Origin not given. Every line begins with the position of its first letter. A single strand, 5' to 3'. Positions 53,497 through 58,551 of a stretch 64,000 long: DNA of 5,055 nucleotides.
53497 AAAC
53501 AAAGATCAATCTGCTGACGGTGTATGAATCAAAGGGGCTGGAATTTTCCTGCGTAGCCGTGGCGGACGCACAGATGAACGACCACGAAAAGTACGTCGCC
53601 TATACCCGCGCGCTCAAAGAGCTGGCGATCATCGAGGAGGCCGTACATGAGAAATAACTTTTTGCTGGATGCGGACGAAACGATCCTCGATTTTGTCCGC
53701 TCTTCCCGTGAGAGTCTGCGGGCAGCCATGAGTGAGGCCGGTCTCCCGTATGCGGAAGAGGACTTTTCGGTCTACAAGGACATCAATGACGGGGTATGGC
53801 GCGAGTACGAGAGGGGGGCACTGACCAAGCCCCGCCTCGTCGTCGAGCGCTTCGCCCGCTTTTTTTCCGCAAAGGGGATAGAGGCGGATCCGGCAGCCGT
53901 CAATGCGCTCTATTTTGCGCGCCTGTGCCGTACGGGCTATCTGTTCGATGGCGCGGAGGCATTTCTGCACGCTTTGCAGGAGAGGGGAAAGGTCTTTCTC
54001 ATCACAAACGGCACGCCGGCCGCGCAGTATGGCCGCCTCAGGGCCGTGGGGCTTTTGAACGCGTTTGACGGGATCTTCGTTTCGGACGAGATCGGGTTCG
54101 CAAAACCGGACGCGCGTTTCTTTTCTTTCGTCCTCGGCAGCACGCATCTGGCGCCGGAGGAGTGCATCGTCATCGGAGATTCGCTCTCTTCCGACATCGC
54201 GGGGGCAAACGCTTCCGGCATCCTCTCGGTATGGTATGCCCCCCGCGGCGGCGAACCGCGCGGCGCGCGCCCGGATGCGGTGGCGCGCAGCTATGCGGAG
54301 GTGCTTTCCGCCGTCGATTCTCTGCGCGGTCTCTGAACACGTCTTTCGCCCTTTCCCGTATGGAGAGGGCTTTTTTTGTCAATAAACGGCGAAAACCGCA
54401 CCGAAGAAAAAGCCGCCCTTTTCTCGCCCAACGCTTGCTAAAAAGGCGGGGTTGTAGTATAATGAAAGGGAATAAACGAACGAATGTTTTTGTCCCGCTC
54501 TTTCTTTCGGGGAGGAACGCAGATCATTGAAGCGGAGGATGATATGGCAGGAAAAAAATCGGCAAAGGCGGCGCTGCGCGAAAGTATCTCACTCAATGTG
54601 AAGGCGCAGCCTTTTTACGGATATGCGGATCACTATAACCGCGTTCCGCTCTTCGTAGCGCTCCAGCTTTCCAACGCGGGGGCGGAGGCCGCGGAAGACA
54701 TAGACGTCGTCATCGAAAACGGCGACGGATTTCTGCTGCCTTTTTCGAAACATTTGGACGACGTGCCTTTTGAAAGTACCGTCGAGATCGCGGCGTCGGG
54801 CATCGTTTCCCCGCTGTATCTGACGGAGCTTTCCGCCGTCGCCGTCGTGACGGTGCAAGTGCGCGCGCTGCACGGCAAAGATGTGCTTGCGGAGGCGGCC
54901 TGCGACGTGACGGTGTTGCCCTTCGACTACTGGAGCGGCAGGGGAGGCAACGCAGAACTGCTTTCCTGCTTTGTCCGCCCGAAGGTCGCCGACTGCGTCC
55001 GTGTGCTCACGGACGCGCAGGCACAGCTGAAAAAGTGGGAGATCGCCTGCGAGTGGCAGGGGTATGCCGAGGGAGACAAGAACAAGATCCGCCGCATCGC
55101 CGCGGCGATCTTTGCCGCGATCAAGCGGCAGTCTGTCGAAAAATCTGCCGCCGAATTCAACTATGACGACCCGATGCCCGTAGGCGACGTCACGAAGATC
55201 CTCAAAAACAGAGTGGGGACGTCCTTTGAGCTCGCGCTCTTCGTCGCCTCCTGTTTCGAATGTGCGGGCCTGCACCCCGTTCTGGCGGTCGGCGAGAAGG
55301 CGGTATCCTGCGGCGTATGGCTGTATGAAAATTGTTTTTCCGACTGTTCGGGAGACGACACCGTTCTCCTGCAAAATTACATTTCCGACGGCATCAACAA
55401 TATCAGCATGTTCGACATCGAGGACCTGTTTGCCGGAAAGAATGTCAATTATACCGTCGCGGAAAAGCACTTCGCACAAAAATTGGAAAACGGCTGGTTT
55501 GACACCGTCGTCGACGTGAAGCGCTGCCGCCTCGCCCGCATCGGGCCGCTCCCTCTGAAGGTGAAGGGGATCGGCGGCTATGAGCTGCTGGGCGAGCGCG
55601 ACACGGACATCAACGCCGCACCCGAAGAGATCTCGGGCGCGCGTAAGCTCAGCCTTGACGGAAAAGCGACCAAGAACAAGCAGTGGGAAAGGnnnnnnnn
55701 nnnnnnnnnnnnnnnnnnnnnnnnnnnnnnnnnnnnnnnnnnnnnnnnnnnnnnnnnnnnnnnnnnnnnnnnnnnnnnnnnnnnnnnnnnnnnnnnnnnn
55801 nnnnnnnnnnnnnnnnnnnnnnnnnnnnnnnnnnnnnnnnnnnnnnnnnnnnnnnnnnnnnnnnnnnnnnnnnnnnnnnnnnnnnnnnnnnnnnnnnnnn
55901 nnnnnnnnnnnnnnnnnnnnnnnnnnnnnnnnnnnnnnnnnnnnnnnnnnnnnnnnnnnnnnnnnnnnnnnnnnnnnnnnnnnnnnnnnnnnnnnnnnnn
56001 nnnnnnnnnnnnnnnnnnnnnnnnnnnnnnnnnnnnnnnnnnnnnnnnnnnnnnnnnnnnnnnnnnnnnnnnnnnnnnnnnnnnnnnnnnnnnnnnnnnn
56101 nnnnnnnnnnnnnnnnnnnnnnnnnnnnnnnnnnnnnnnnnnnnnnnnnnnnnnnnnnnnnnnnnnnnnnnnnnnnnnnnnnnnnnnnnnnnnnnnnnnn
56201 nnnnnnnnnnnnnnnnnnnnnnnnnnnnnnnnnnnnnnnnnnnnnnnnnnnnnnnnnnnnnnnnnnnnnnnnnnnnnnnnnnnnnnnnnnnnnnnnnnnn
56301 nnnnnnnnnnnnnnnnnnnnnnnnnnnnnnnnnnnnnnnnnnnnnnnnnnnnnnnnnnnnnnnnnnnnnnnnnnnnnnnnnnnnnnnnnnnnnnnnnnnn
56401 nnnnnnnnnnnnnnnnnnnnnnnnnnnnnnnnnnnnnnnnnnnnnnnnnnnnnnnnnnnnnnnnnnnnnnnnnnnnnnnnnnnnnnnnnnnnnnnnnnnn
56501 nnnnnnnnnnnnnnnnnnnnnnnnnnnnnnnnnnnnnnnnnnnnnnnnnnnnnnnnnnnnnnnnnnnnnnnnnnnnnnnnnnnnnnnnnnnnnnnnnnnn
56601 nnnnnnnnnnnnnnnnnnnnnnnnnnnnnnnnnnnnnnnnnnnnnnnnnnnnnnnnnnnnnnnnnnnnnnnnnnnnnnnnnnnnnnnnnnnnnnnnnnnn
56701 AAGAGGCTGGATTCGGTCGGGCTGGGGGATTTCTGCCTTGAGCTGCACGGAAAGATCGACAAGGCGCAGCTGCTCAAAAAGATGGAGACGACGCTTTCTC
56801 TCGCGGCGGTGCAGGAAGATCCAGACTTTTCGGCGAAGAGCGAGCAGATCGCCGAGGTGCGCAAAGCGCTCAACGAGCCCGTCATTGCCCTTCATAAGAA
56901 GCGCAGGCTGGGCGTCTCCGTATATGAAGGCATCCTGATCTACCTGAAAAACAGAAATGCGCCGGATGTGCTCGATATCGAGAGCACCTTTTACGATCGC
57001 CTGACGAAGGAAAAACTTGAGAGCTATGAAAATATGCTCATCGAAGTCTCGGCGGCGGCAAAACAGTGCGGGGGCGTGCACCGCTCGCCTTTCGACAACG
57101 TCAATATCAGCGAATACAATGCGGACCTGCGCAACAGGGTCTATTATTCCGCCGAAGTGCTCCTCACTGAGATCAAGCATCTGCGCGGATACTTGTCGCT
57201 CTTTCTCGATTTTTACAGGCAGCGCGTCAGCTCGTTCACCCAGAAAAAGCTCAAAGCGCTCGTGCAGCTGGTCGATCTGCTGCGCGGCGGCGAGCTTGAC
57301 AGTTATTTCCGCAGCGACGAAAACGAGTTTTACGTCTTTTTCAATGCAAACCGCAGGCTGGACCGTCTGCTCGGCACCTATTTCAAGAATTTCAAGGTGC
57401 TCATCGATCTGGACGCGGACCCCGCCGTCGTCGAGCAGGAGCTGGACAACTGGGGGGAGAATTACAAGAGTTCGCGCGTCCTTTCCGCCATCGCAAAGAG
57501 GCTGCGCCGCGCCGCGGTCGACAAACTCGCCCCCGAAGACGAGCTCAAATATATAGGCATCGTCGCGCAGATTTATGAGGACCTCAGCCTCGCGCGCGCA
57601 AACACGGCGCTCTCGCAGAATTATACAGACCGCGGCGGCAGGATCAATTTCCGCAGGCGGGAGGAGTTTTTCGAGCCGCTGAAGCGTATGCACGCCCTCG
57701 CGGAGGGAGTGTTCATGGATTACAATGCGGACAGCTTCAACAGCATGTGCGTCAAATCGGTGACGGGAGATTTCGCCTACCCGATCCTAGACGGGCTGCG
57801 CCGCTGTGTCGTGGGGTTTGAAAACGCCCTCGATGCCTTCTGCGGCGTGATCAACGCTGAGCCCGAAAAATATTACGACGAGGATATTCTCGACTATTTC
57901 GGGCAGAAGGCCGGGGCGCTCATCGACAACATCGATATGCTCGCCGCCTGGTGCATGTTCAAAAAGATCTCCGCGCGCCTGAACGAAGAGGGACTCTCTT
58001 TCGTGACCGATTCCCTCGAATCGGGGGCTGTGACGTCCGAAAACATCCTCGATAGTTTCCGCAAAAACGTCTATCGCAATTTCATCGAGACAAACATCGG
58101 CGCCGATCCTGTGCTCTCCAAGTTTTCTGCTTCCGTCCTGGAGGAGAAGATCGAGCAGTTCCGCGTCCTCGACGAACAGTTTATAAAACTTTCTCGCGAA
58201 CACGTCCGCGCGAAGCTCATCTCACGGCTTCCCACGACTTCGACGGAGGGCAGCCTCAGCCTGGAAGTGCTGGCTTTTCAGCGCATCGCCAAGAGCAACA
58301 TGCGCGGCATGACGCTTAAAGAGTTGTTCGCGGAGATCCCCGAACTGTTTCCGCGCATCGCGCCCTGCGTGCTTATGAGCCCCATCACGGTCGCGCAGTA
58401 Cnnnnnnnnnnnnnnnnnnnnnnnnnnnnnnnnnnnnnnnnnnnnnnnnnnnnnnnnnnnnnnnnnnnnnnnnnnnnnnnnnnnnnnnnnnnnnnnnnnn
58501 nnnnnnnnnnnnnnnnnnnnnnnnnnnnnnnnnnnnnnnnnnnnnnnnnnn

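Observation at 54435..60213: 1,889-aa DUF4011-type SF1 helicase with two apparently decayed catalytic modules, on its own promoter and joined to the comE operon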

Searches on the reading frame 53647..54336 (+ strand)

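Call 7: search_protein_families(library=ncbifam, proteins=[window:53647-54336:+], max_evalue=0.001)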
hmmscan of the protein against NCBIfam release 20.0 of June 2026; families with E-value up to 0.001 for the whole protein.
window:53647-54336:+ (229 aa): 29 families (the best 25 are shown)
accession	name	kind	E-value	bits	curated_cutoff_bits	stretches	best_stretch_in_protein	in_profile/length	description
TIGR02254.1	YjjG_YfnB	equivalog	1.2e-54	185.2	159.9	1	4-203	3-202/223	YjjG family noncanonical pyrimidine nucleotidase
NF052576.1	PymNtasePynAStpc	equivalog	8.8e-41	140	350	1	4-221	4-225/229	pyrimidine 5'-nucleotidase PynA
NF006976.0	PRK09449.1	equivalog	1.6e-35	122.7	183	1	5-215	6-214/225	pyrimidine 5'-nucleotidase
TIGR02253.1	CTE7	subfamily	3.7e-24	85.7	169.75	1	5-198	5-195/221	TIGR02253 family HAD-type hydrolase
NF053830.1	RUBPPhHalo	equivalog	1.9e-20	73.5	330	1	4-203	4-209/234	ribulose-1,5-bisphosphate 5-phosphatase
TIGR02252.1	DREG-2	subfamily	5.3e-17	62.2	155.2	1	6-196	4-203/203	HAD hydrolase, REG-2-like, family IA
NF009695.0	PRK13222.1-2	equivalog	4.3e-14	52.5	225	1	6-223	10-222/226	phosphoglycolate phosphatase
TIGR01454.1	AHBA_synth_RP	hypoth_equivalog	7.1e-12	45.4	246.65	1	92-224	69-204/205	AHBA synthesis associated protein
TIGR01449.2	PGP_bact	equivalog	2e-11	43.9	180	1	82-196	69-183/213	phosphoglycolate phosphatase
TIGR01509.1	HAD-SF-IA-v3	subfamily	7.7e-10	39.2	29.4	1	101-197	68-154/154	HAD-IA family hydrolase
TIGR02247.1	HAD-1A3-hyp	subfamily_domain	1.5e-09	37.9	125.4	1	39-193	34-191/211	epoxide hydrolase N-terminal domain-like phosphatase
TIGR01549.1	HAD-SF-IA-v1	subfamily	2.2e-09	37.9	23.3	1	114-190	77-148/149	HAD-IA family hydrolase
TIGR01428.1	HAD_type_II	equivalog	4.1e-09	36.8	125.4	1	101-198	94-191/197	haloacid dehalogenase type II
TIGR01460.1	HAD-SF-IIA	subfamily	2.1e-08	34.3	100.15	1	140-196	184-242/246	HAD-IIA family hydrolase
NF009697.0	PRK13222.1-4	equivalog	2.8e-08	33.4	327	1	83-224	79-223/232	phosphoglycolate phosphatase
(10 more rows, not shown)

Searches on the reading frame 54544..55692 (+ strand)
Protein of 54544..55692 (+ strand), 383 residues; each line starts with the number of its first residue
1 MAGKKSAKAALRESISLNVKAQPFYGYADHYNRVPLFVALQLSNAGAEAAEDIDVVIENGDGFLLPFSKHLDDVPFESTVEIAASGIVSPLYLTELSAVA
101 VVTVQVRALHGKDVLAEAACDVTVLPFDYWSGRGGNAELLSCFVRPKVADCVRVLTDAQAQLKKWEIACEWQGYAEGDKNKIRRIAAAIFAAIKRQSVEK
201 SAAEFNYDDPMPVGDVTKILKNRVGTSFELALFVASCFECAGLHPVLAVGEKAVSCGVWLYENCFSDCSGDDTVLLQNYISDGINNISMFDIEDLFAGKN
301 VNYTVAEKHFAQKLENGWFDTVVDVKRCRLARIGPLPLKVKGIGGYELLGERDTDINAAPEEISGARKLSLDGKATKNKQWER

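Call 10: search_protein_families(library=pfam, proteins=[window:54544-55683:+], max_evalue=1)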
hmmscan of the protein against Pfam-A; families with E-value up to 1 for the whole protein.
window:54544-55683:+ (380 aa): 0 families

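Call 32: search_protein_representatives(protein=window:54544-55692:+)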
Query: 383 residues. Proteins with E-value up to 0.001 (for the whole library): 1377; up to 1e-10: 745; up to 1e-30: 89. The best 150 are listed.
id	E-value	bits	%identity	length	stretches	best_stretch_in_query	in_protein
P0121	3.8e-124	431.1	60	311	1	5-313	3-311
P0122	1.5e-106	373.2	47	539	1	10-383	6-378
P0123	1.9e-101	356.4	47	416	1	10-383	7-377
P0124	6.7e-101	354.6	42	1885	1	8-383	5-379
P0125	2.4e-99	349.5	44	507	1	4-383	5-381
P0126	1.0e-89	317.8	49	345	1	17-351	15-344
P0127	3.2e-83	296.4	37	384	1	13-383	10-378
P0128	1.3e-81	291.1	37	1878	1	21-383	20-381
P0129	4.9e-77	276.0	38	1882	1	1-383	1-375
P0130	4.0e-75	269.7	40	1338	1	13-383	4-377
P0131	4.0e-72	259.9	34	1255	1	24-383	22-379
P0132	4.1e-68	246.7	35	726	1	4-383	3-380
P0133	1.1e-65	238.6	44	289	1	7-296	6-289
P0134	8.4e-65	235.8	36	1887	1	15-383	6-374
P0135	1.1e-62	228.8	33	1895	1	11-383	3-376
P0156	1.2e-39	153.0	28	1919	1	16-374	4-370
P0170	5.0e-35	137.8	26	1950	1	20-383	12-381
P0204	5.0e-31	124.6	28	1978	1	15-342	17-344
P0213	1.3e-30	123.3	27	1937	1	19-383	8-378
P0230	1.2e-28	116.8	28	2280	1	24-362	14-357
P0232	1.3e-28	116.7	29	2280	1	24-348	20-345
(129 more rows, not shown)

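Call 45: find_homologous_proteins(query=A3, max_evalue=0.00001)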
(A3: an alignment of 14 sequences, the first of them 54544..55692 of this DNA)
Query A3 (14 sequences) (383 aa, profile of the alignment): 26 proteins with E <= 0.00001 among 8000 candidates.
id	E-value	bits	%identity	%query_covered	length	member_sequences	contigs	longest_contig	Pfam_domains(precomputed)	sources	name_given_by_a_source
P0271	3.3e-122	426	74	100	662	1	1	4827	PF13195.12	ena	-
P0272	5.2e-115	402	77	100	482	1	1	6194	PF13195.12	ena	-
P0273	8.8e-105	369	44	97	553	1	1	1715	PF13195.12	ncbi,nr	ncbi:MAG: DUF4011 domain-containing protein, partial [Clostridia bacterium]|nr:DUF4011 domain-contai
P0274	1.0e-100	355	73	85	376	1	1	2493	-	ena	-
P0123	5.2e-99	350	47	97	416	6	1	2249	-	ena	-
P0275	2.9e-98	347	45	93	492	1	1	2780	PF13195.12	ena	-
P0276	6.0e-97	343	69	81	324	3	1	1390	-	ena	-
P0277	5.5e-96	340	44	97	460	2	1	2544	PF13195.12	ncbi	-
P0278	2.1e-94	335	43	100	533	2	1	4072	PF13195.12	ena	-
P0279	4.1e-92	327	46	100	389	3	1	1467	-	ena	-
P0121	2.0e-87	312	60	81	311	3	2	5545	-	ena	-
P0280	2.3e-82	295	88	68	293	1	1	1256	-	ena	-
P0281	7.6e-79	283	73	64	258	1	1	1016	-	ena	-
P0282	5.3e-71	258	43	73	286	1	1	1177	-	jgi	jgi:hypothetical protein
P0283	7.1e-64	234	70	63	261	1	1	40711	-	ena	-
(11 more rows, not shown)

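Call 58: predict_structure(alignment_id=A3)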
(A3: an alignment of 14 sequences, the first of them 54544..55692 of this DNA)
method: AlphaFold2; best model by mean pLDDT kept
length: 383 residues; sequences in the alignment: 14
mean_pLDDT: 86.0   pTM: 0.82
mean pLDDT of the five models: 86.0, 85.2, 84.7, 83.5, 83.4
residues with pLDDT >= 90: 259; 70-90: 82; 50-70: 6; < 50: 36
segments of 3 or more residues with pLDDT < 50: 1-4, 352-383
pLDDT, mean of each block of 10 residues (from residue 1): 62 94 95 94 95 95 93 96 92 92 96 95 94 91 91 94 89 86 95 93 85 81 92 96 95 94 93 87 85 88 95 94 95 89 74 40 30 36 36
secondary structure, 60 per line:
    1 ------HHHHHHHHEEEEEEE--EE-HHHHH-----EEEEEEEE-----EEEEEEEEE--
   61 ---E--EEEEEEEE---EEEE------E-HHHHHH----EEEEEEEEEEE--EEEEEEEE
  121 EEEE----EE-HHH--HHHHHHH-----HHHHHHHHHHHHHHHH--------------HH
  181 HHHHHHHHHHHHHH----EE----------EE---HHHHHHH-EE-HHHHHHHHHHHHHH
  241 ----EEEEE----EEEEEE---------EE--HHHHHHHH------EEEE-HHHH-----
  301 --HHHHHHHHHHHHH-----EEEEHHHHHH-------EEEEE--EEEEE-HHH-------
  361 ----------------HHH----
elements in order: H7-14 E15-21 H27-31 E37-44 E50-58 E67-74 E78-81 H90-95 E100-110 E113-124 H137-143 H149-164 H179-194 H216-222 H227-240 E245-249 E254-259 H273-280 E287-290 H292-295 H303-315 E321-324 H325-330 E338-342 E345-349

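Call 60: fold_search(model_id=the predicted structure, library=pdb)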
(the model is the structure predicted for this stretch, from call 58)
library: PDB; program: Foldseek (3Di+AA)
matches with E <= 10: 1381; with E <= 0.001: 0
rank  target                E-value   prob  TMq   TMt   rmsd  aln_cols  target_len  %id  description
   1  5dmy_B                1.6e-03  1.00  0.21  0.10  10.9       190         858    9  Beta-galactosidase - construct 33-930 (released 2016-10-05)
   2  1g0d                  1.6e-03  0.89  0.22  0.14  18.2       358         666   10  CRYSTAL STRUCTURE OF RED SEA BREAM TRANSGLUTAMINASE (released 2001-05-23)
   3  5a42                  1.7e-03  0.94  0.20  0.05  19.3       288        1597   10  Cryo-EM single particle 3D reconstruction of the native conformation of E. coli alpha-2-macroglobulin (ECAM) (released 2015-07-29)
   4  6quc_A                1.9e-03  1.00  0.21  0.10   5.4       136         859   12  Truncated beta-galactosidase III from Bifidobacterium bifidum (released 2020-03-18)
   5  1evu_B                2.5e-03  1.00  0.19  0.11   5.0       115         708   13  HUMAN FACTOR XIII WITH CALCIUM BOUND IN THE ION SITE (released 2000-05-10)
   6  5o32_B                2.8e-03  0.97  0.21  0.10  28.1       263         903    9  The structure of complement complex (released 2017-06-28)
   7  1ggy_B                2.9e-03  1.00  0.19  0.11   4.9       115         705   14  HUMAN FACTOR XIII WITH YTTERBIUM BOUND IN THE ION SITE (released 1999-02-16)
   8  7b2q_B                2.9e-03  0.89  0.21  0.14  31.4       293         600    9  Cryo-EM structure of complement C4b in complex with nanobody B12 (released 2022-03-02)
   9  3s3s_A                3.1e-03  0.25  0.13  0.10  19.1       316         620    9  Transglutaminase 2 in complex with a novel inhibitor (released 2012-06-06)
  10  7e1y_A                3.7e-03  1.00  0.21  0.16   4.1       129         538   12  Staphylothermus marinus amylopullulanase -SmApu (released 2022-02-09)
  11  9u62_D                3.7e-03  0.97  0.22  0.09  16.9       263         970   10  AP pathways C3 convertase C3bBbP and C3 complex (released 2026-01-14)
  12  6qud                  3.7e-03  0.92  0.21  0.11  17.9       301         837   10  2-deoxy-galactose reaction intermediate of a Truncated beta-galactosidase III from Bifidobacterium bifidum (released 2020-03-18)
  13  8wae_A                3.9e-03  0.99  0.17  0.45   5.5       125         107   12  Crystal structure of a novel porphyran-binding carbohydrate binding module (released 2024-09-11)
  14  3isr_A                3.9e-03  0.60  0.16  0.21  16.8       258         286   10  The Crystal Structure of a Putative Cysteine Protease from Cytophaga hutchinsonii to 1.9A (released 2009-09-08)
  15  1ex0_A                4.3e-03  1.00  0.19  0.11   4.9       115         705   14  HUMAN FACTOR XIII, MUTANT W279F ZYMOGEN (released 2003-12-23)
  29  3esw_A                7.2e-03  0.84  0.20  0.23  14.4       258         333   12  Complex of yeast PNGase with GlcNAc2-IAc. (released 2008-11-11)
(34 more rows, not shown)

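Call 61: search_protein_families(library=pfam, alignment_id=A3, max_evalue=1)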
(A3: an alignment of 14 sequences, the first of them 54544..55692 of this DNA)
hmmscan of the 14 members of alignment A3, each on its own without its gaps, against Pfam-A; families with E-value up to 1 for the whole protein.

A. member 1, window:54544-55692:+ (383 aa): 0 families

B. families by the number of members that match (of 14 scanned): 7 families
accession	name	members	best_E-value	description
PF01841.26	Transglut_core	6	0.0018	Transglutaminase-like superfamily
PF04473.18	DUF553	3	0.0026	Transglutaminase-like domain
PF23814.1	DUF7185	1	0.051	Family of unknown function (DUF7185)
PF14629.12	ORC4_C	1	0.066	Origin recognition complex (ORC) subunit 4 C-terminus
PF20996.2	DUF5581_N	1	0.095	Family of unknown function (DUF5581) N-terminal domain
PF21913.1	ORC6_2nd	1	0.15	ORC6 second cyclin-like domain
PF13319.11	DUF4090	1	0.17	Protein of unknown function (DUF4090)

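Call 63: search_protein_families(library=ncbifam, proteins=[P0156, P0170, P0213, P0204, P0124], max_evalue=1e-50)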
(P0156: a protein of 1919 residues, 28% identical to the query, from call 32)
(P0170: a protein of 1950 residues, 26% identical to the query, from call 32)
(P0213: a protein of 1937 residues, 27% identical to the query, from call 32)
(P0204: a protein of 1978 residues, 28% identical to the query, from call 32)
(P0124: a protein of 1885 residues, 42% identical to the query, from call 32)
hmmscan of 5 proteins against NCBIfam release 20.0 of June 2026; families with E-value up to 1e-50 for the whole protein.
P0156 (1919 aa): 2 families
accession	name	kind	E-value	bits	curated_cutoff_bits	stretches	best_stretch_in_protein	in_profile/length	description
NF058533.1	antiphage_ProA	equivalog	0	2095.6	1500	1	14-1885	1-1903/1903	anti-phage protein ProA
NF042953.1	Hhe_antiphage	equivalog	1.4e-243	811.7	2000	2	987-1736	966-1718/1797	DUF4011 domain-containing anti-phage protein Hhe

P0170 (1950 aa): 2 families
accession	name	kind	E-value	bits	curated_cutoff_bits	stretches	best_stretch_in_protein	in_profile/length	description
NF058533.1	antiphage_ProA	equivalog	0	2281.8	1500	1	18-1916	1-1903/1903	anti-phage protein ProA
NF042953.1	Hhe_antiphage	equivalog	3.8e-246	820.3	2000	2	1090-1744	1052-1710/1797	DUF4011 domain-containing anti-phage protein Hhe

P0213 (1937 aa): 2 families
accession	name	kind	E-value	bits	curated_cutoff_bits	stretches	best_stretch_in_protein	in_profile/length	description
NF058533.1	antiphage_ProA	equivalog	0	2189.5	1500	1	15-1902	1-1903/1903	anti-phage protein ProA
NF042953.1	Hhe_antiphage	equivalog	6.2e-231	769.8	2000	2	1087-1703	1061-1683/1797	DUF4011 domain-containing anti-phage protein Hhe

P0204 (1978 aa): 2 families
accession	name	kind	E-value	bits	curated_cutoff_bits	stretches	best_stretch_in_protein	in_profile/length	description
NF058533.1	antiphage_ProA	equivalog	0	2248.2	1500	1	28-1945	1-1903/1903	anti-phage protein ProA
NF042953.1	Hhe_antiphage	equivalog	1.5e-257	858.1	2000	2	1114-1766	1061-1711/1797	DUF4011 domain-containing anti-phage protein Hhe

P0124 (1885 aa): 2 families
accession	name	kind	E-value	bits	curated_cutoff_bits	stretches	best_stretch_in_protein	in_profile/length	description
NF058533.1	antiphage_ProA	equivalog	0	1461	1500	1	24-1691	2-1711/1903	anti-phage protein ProA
NF042953.1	Hhe_antiphage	equivalog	5.6e-211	703.7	2000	2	1095-1728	1082-1725/1797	DUF4011 domain-containing anti-phage protein Hhe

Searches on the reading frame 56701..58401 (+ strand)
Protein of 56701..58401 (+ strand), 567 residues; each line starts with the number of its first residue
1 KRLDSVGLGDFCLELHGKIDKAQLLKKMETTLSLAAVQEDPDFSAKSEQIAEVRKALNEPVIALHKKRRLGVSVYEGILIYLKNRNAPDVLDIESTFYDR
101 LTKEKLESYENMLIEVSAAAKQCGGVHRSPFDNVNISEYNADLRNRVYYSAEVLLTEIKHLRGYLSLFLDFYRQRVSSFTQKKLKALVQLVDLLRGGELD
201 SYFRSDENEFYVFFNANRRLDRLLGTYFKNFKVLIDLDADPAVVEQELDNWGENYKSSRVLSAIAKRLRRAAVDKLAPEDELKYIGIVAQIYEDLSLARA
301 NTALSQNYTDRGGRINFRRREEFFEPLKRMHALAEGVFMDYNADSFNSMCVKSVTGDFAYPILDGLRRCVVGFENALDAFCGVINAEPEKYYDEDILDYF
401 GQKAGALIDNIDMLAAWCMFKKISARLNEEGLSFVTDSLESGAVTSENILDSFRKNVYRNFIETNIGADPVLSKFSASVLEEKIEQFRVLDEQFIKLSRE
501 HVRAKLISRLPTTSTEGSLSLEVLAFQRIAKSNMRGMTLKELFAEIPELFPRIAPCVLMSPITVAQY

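Call 10: search_protein_families(library=pfam, proteins=[window:56701-58401:+], max_evalue=1)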
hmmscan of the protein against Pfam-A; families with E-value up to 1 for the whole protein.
window:56701-58401:+ (567 aa): 1 family
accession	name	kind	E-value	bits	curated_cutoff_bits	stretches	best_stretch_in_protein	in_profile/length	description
PF06015.17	Chordopox_A30L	-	0.0061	16.8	25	1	33-69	15-51/71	Chordopoxvirus A30L protein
